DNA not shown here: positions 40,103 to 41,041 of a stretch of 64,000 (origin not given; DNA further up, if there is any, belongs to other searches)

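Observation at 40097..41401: Exported CNPC / C-x2-C-x2-C repeat domain (about 44 Cys) fused to a cytochrome P460-like haem domain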

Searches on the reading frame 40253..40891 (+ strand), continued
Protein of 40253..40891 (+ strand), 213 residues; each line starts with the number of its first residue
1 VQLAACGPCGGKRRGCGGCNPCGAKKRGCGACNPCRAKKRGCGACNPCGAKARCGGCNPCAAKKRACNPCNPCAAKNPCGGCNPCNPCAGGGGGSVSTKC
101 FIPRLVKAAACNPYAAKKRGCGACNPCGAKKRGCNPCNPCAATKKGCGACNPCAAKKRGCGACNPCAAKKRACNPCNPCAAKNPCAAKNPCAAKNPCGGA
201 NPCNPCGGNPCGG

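Call 71: find_encoding_contigs(protein=P0202, flank=6000, max_places=1)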
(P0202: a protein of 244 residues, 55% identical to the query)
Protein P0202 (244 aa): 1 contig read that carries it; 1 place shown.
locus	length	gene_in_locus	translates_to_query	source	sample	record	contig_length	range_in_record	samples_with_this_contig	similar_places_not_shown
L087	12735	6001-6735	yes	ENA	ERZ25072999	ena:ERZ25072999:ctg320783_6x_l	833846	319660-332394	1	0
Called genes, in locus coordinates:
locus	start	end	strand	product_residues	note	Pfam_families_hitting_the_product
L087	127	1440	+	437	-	PF01547:SBP_bac_1, PF13416:SBP_bac_8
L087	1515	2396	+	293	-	PF00528:BPD_transp_1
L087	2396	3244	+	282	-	PF00528:BPD_transp_1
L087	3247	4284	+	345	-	PF00005:ABC_tran, PF13304:AAA_21 (faint), PF17912:OB_MalK, PF08402:TOBE_2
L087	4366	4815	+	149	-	-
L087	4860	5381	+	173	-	PF08534:Redoxin, PF00578:AhpC-TSA, PF00085:Thioredoxin (faint), PF13905:Thioredoxin_8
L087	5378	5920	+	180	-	PF11412:DsbD_N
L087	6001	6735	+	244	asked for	-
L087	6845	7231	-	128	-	-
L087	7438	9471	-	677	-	PF00724:Oxidored_FMN, PF00070:Pyr_redox (faint), PF01134:GIDA (faint), PF03486:HI0933_like (weak), PF07992:Pyr_redox_2, PF12831:FAD_oxidored, PF13450:NAD_binding_8 (weak)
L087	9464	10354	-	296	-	PF00126:HTH_1, PF03466:LysR_substrate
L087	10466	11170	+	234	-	PF00857:Isochorismatase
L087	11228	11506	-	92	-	-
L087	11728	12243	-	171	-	PF02654:CobS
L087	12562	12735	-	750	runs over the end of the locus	-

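Call 74: search_protein_families(library=ncbifam, proteins=[P0165, P0202], max_evalue=0.1)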
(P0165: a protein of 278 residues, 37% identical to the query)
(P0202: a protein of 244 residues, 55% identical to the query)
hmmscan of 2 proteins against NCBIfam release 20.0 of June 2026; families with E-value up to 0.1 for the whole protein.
P0165 (278 aa): 2 families
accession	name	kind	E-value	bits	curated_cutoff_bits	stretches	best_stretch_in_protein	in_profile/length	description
TIGR04484.1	thiosulf_SoxA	equivalog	6.4e-08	32.2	110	1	133-219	8-88/212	sulfur oxidation c-type cytochrome SoxA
TIGR04039.1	MXAN_0977_Heme2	hypoth_equivalog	0.028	13.5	362.85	1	134-166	15-48/336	MbnH family di-heme enzyme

P0202 (244 aa): 0 families
